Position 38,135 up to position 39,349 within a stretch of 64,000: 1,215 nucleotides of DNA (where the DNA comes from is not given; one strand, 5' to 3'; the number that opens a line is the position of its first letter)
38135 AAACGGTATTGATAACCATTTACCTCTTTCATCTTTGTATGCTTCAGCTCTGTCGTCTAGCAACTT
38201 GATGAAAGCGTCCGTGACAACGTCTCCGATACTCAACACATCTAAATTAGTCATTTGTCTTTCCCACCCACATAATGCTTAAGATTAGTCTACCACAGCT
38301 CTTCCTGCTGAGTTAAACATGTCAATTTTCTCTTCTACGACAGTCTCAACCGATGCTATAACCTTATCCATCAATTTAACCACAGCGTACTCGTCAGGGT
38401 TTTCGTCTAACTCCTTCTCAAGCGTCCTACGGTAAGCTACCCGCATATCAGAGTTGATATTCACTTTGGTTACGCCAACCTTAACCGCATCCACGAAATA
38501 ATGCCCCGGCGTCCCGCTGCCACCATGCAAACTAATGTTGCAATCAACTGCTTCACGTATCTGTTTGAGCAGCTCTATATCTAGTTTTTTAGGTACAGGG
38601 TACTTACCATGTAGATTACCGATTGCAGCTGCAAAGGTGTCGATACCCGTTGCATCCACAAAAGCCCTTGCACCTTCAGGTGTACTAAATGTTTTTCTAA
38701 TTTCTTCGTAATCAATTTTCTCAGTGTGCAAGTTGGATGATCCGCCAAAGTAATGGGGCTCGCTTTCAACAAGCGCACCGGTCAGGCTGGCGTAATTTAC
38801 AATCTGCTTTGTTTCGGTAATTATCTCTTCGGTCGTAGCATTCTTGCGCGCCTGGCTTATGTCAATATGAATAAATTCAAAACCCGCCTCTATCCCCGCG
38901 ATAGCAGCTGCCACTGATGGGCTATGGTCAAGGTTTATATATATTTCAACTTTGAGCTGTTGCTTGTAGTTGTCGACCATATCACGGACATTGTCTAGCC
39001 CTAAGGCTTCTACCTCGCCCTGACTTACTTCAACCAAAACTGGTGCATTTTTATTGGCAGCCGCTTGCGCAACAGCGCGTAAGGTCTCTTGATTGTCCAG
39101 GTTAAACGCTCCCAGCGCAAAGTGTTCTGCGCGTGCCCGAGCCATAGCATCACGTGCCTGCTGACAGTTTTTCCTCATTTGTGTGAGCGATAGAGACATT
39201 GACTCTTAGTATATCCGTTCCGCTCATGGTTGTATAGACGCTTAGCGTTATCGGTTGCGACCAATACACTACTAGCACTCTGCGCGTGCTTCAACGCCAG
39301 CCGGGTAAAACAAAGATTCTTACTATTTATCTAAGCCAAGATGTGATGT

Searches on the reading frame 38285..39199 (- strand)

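Call 7: search_protein_families(library=ncbifam, max_evalue=1e-8, proteins=[window:38285-39199:-])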
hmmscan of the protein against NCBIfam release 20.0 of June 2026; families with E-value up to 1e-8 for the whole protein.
window:38285-39199:- (304 aa): 20 families
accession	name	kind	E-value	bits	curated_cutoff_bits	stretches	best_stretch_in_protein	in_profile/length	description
TIGR01859.1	fruc_bis_ald_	equivalog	6.7e-62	209.7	343.05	1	16-301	5-282/282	class II fructose-1,6-bisphosphate aldolase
TIGR00167.1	cbbA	subfamily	5.7e-57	193.3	215.6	1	15-301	6-290/290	ketose-bisphosphate aldolase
NF009497.0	PRK12857.1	equivalog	1.3e-56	191.9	423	1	17-301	8-284/284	class II fructose-1,6-bisphosphate aldolase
NF006042.0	PRK08185.1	subfamily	1.6e-53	181.9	405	1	16-301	6-284/287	hypothetical protein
NF009374.0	PRK12737.1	subfamily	5.5e-52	176.5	383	1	14-300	5-283/284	tagatose-bisphosphate aldolase subunit GatY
NF006626.0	PRK09195.1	subfamily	1e-51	175.7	384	1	16-300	7-283/284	tagatose-bisphosphate aldolase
NF005284.0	PRK06801.1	equivalog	3.6e-47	161.1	406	1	17-301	8-286/286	ketose 1,6-bisphosphate aldolase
TIGR01858.1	tag_bisphos_ald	equivalog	1.7e-46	158.6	443.55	1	15-301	4-282/282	tagatose bisphosphate family class II aldolase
NF005943.0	PRK07998.1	equivalog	3.1e-46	158.1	364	1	16-301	7-281/283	class II aldolase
NF005590.0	PRK07315.1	equivalog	6.1e-39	134.1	443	1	18-301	9-293/293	class II fructose-bisphosphate aldolase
NF006376.0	PRK08610.1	equivalog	2.9e-37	128.9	527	1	17-301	8-285/286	class II fructose-bisphosphate aldolase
NF009375.0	PRK12738.1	equivalog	9.3e-37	126.8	542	1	20-300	11-283/286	tagatose-bisphosphate aldolase subunit KbaY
NF005288.0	PRK06806.1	equivalog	2.5e-36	125.4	396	1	14-300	5-280/281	class II fructose-bisphosphate aldolase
NF005823.0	PRK07709.1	equivalog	2.8e-36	125.7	545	1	17-301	8-285/285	class II fructose-bisphosphate aldolase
NF004493.0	PRK05835.1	equivalog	9.7e-32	110.4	558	1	16-231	6-216/307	class II fructose-bisphosphate aldolase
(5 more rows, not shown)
